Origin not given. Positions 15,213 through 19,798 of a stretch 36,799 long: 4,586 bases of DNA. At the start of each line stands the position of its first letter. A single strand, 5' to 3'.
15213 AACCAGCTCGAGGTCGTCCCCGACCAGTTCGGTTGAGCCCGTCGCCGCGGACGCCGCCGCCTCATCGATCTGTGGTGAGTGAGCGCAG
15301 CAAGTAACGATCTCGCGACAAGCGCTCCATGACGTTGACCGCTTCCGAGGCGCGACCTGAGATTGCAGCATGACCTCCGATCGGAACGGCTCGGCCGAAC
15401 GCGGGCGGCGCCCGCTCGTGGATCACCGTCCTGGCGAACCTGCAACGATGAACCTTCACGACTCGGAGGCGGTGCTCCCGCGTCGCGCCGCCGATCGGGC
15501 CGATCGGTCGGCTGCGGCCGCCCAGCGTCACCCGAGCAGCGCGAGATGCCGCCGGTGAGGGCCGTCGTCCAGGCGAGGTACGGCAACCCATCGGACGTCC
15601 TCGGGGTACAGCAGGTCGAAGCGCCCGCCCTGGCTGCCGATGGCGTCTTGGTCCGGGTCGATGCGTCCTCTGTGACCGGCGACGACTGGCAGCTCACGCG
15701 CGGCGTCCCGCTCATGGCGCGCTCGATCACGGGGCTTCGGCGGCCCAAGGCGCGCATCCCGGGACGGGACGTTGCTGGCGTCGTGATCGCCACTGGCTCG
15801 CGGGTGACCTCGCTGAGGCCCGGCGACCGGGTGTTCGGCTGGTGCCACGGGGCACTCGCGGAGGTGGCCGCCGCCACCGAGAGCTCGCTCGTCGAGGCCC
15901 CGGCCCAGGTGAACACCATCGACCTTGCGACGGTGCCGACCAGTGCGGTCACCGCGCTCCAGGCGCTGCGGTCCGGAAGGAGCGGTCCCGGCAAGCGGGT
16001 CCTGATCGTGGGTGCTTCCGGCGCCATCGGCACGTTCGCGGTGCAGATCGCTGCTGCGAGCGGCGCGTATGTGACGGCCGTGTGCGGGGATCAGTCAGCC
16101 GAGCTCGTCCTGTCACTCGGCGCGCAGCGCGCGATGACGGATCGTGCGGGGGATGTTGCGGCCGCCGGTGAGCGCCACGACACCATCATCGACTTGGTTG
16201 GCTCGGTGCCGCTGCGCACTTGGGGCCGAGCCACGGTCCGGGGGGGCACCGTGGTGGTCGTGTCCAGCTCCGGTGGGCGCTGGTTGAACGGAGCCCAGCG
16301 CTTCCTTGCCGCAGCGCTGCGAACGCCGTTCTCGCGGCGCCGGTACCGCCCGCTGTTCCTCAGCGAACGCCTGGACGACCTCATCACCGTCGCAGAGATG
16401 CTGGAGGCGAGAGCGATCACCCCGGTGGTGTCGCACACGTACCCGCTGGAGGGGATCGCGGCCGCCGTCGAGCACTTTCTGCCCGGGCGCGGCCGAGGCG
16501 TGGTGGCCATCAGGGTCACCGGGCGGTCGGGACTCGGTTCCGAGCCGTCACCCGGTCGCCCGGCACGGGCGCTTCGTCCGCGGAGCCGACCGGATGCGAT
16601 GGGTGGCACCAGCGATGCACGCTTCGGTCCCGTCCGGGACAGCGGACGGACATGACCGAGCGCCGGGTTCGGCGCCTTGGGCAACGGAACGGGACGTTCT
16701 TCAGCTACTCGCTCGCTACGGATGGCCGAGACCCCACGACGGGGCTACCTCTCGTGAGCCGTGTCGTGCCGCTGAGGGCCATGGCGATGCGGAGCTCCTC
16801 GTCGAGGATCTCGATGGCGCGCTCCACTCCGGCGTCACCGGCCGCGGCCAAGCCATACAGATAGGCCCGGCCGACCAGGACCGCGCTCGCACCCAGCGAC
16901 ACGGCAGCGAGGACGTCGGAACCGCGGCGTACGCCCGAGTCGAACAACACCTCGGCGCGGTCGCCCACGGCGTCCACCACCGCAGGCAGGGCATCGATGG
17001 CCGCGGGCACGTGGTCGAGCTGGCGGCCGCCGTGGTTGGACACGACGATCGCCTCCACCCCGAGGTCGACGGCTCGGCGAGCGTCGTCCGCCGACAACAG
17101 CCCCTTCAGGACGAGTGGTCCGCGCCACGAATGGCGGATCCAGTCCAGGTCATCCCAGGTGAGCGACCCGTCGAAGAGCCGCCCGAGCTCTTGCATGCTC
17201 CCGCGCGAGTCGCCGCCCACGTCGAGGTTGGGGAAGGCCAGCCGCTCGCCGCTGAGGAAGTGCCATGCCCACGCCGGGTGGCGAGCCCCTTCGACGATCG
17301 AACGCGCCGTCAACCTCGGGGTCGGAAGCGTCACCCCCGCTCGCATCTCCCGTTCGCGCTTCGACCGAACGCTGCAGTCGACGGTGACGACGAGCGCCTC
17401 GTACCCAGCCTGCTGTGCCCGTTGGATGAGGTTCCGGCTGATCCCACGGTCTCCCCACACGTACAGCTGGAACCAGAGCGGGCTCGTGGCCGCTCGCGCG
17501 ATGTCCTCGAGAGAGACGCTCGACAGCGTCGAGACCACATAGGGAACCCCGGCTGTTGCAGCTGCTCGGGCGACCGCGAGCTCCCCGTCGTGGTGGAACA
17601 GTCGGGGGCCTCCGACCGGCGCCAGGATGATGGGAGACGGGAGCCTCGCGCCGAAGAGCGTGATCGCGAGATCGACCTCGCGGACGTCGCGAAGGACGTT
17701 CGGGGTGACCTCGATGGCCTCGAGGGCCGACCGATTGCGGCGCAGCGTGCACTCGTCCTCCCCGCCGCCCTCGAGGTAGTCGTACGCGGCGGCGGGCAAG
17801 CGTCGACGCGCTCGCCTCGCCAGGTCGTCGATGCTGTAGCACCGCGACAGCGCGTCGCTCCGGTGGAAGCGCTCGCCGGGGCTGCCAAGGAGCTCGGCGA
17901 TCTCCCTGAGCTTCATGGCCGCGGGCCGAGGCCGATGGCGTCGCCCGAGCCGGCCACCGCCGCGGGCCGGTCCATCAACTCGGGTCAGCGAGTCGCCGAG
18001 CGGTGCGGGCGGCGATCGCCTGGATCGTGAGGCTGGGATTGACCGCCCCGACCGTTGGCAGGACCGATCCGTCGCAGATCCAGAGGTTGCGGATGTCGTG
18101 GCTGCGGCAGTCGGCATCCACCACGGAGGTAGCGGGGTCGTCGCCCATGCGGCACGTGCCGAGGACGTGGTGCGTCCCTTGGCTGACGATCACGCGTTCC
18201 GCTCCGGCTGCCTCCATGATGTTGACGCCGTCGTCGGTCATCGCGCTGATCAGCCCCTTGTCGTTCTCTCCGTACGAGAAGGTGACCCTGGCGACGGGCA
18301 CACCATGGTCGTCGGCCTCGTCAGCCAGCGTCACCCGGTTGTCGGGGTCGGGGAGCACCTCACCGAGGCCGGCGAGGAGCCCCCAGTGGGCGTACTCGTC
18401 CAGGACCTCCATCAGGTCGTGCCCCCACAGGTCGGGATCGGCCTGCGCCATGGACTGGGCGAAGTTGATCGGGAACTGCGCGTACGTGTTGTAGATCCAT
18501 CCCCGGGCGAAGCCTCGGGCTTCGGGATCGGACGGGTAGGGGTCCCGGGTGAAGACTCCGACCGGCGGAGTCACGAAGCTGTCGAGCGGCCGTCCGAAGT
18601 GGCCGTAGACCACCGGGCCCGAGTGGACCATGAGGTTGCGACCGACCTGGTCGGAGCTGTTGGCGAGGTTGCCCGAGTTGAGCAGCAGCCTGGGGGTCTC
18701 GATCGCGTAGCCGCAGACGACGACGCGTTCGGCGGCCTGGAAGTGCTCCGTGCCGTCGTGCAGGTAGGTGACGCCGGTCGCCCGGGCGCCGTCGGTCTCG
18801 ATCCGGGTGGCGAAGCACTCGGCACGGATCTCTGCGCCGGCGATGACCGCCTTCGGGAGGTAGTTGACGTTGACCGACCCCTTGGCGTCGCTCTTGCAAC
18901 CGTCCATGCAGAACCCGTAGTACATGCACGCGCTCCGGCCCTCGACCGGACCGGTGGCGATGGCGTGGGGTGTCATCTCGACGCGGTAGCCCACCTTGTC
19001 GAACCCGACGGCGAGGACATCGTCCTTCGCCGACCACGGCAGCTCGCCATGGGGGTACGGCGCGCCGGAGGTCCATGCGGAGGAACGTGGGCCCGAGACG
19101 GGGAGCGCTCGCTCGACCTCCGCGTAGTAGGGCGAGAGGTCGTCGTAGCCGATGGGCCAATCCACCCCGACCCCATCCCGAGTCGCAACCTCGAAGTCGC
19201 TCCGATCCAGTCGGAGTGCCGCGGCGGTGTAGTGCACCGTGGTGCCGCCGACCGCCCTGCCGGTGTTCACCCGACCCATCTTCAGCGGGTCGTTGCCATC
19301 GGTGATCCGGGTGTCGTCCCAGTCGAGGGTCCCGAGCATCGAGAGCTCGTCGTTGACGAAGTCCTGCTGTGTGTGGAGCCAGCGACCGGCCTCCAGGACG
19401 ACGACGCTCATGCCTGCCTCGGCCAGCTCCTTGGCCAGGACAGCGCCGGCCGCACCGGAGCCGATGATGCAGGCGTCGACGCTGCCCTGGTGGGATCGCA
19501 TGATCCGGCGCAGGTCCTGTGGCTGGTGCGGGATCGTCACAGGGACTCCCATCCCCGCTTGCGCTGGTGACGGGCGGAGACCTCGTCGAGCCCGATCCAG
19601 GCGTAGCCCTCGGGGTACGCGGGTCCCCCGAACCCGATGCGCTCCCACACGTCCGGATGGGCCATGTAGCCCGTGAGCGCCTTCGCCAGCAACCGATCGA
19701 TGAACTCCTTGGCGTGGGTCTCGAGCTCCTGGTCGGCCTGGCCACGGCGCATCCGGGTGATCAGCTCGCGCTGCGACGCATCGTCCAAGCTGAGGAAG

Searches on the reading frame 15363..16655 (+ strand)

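Call 61: search_protein_families(library=pfam, proteins=[window:15363-16655:+], max_evalue=0.001)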
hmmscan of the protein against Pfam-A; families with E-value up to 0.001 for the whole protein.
window:15363-16655:+ (430 aa): 3 families
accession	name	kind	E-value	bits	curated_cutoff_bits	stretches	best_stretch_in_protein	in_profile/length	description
PF13602.12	ADH_zinc_N_2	-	7.5e-13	50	27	1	252-379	1-130/134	Zinc-binding dehydrogenase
PF08240.17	ADH_N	-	5.6e-12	46.3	23.5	1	93-180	3-103/104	Alcohol dehydrogenase GroES-like domain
PF00107.32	ADH_zinc_N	-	1.4e-09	38.5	31.8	1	221-303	1-91/129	Zinc-binding dehydrogenase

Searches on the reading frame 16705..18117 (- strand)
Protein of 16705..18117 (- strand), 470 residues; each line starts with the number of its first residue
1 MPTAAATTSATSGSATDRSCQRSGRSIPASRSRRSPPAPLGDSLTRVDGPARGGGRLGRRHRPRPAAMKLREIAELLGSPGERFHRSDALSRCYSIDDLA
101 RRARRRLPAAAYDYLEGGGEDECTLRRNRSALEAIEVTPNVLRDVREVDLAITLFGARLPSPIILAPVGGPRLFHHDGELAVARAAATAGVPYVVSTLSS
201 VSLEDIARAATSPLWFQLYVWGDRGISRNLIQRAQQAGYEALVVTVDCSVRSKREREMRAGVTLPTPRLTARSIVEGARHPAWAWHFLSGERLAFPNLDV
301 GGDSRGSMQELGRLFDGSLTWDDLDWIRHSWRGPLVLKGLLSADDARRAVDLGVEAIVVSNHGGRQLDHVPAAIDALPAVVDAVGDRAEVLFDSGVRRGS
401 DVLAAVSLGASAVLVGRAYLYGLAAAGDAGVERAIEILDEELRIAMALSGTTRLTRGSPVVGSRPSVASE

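Call 61: search_protein_families(library=pfam, proteins=[window:16705-18117:-], max_evalue=0.001)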
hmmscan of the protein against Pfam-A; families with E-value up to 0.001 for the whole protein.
window:16705-18117:- (470 aa): 1 family
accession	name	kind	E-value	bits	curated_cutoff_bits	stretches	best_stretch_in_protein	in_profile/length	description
PF01070.24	FMN_dh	-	1.5e-137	458.7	24.9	1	103-455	1-341/350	FMN-dependent dehydrogenase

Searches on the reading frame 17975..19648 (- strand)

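Call 61: search_protein_families(library=pfam, proteins=[window:17975-19648:-], max_evalue=0.001)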
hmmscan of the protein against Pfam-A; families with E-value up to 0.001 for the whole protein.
window:17975-19648:- (557 aa): 7 families
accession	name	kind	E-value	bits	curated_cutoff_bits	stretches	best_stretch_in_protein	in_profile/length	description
PF05199.19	GMC_oxred_C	-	2.1e-26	93.6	24.6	1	433-546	1-139/139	GMC oxidoreductase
PF00732.25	GMC_oxred_N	-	1.3e-24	87.7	23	1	61-342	5-216/218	GMC oxidoreductase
PF01266.30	DAO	-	6.2e-09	36.3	27.9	1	58-92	1-35/353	FAD dependent oxidoreductase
PF01494.25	FAD_binding_3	-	4.5e-06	26.6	22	1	57-91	2-36/349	FAD binding domain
PF00890.30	FAD_binding_2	-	5.7e-06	26.2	20.4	1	58-88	1-31/414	FAD binding domain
PF13450.12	NAD_binding_8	-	1.4e-05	25.7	21.9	1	61-88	1-28/68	NAD(P)-binding Rossmann-like domain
PF07992.20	Pyr_redox_2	-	0.00016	21.6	26.1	1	58-94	2-38/291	Pyridine nucleotide-disulphide oxidoreductase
